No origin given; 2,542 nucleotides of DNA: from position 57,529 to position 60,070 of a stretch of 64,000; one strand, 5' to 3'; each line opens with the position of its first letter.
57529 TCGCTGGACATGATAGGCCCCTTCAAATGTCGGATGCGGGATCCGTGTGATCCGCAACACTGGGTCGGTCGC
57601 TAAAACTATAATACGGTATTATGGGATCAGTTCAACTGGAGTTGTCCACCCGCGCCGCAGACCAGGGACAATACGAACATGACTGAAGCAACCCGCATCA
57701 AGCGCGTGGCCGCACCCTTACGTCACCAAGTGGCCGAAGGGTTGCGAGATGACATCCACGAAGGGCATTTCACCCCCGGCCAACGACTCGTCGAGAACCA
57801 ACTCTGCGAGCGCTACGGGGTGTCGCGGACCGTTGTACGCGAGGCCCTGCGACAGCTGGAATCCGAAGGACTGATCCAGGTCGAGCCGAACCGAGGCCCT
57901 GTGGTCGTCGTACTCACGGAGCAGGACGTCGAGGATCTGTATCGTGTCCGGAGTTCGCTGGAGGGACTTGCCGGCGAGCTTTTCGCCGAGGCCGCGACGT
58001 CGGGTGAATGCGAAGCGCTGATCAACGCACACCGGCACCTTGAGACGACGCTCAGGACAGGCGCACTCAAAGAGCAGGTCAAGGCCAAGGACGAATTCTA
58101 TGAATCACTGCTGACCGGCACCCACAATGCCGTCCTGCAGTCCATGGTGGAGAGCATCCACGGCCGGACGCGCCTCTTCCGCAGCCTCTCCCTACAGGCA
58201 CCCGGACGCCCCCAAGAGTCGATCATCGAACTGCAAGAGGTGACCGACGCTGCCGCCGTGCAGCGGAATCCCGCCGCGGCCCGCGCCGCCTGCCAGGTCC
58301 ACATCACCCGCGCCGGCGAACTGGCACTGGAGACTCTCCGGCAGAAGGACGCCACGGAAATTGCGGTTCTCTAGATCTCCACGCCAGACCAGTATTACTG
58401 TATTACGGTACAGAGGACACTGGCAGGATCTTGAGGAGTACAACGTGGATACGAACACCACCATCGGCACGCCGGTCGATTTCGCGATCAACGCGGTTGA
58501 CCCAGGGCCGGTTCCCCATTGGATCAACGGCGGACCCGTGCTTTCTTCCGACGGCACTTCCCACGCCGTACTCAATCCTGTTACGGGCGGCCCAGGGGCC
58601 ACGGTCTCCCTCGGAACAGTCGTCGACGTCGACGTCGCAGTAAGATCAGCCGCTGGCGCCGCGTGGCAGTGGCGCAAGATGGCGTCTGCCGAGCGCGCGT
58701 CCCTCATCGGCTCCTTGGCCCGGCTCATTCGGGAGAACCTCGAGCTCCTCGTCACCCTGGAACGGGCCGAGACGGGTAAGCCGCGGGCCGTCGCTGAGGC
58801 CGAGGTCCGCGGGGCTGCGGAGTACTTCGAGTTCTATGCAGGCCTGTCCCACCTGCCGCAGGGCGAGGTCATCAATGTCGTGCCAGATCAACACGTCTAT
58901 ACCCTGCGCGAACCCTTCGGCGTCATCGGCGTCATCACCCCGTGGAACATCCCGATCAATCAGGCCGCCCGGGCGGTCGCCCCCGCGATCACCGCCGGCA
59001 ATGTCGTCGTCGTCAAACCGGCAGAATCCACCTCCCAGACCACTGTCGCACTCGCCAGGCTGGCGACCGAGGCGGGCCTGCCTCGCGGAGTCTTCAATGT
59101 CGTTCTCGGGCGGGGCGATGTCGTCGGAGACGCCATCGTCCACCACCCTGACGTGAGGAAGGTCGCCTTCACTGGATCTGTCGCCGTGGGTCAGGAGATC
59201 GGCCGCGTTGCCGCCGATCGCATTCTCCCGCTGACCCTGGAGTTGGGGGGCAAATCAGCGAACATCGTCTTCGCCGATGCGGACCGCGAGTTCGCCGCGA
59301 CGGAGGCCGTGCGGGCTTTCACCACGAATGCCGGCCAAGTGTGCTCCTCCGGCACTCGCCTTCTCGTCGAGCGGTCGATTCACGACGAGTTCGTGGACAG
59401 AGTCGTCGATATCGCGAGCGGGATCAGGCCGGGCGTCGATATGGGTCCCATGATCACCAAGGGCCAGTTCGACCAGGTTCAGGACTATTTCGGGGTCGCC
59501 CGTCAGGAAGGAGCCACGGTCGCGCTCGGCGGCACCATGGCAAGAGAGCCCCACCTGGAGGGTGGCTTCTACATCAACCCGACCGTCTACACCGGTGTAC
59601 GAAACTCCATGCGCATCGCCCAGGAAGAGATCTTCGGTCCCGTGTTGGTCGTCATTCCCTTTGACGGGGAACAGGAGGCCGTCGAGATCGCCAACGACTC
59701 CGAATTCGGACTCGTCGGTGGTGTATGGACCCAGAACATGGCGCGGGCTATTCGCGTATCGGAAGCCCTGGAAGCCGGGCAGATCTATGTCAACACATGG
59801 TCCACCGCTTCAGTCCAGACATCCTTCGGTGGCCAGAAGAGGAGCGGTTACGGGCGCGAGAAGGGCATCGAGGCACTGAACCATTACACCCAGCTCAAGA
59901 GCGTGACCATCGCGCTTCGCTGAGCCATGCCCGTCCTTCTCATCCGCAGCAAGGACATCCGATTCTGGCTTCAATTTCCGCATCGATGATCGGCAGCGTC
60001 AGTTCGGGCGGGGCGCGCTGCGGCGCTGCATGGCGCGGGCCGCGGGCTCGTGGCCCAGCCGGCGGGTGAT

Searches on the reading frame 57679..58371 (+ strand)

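Call 104: search_protein_families(library=pfam, proteins=[window:57679-58371:+], max_evalue=0.001)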
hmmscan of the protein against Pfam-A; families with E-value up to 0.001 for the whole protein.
window:57679-58371:+ (231 aa): 8 families
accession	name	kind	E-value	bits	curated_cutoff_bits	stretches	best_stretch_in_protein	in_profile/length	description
PF07729.17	FCD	-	6e-23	82.1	24.3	1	86-210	1-124/125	FCD domain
PF00392.27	GntR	-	1e-22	80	27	1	15-76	2-64/64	Bacterial regulatory proteins, gntR family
PF14502.12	HTH_41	-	8.7e-05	22.3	25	1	41-69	11-39/48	Helix-turn-helix domain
PF22560.2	GMT-wHTH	-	0.00019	22.2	27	1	18-71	25-80/82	GMT-like wHTH domain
PF08279.18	HTH_11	-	0.00022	21.4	25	1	40-73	19-53/55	HTH domain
PF08222.17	HTH_CodY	-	0.00024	21.1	27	1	36-67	4-35/61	CodY helix-turn-helix domain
PF13412.12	HTH_24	-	0.00057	19.8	21.9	0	40-67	21-48/48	Winged helix-turn-helix DNA-binding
PF01978.25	TrmB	-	0.00078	19.7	25.6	0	41-76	27-61/68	Sugar-specific transcriptional regulator TrmB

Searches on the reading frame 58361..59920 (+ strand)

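Call 104: search_protein_families(library=pfam, proteins=[window:58361-59920:+], max_evalue=0.001)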
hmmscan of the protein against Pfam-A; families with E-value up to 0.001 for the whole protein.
window:58361-59920:+ (520 aa): 1 family
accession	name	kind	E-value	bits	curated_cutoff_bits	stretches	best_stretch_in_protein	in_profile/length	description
PF00171.27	Aldedh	-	1e-160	535.7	23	1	64-515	5-461/461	Aldehyde dehydrogenase family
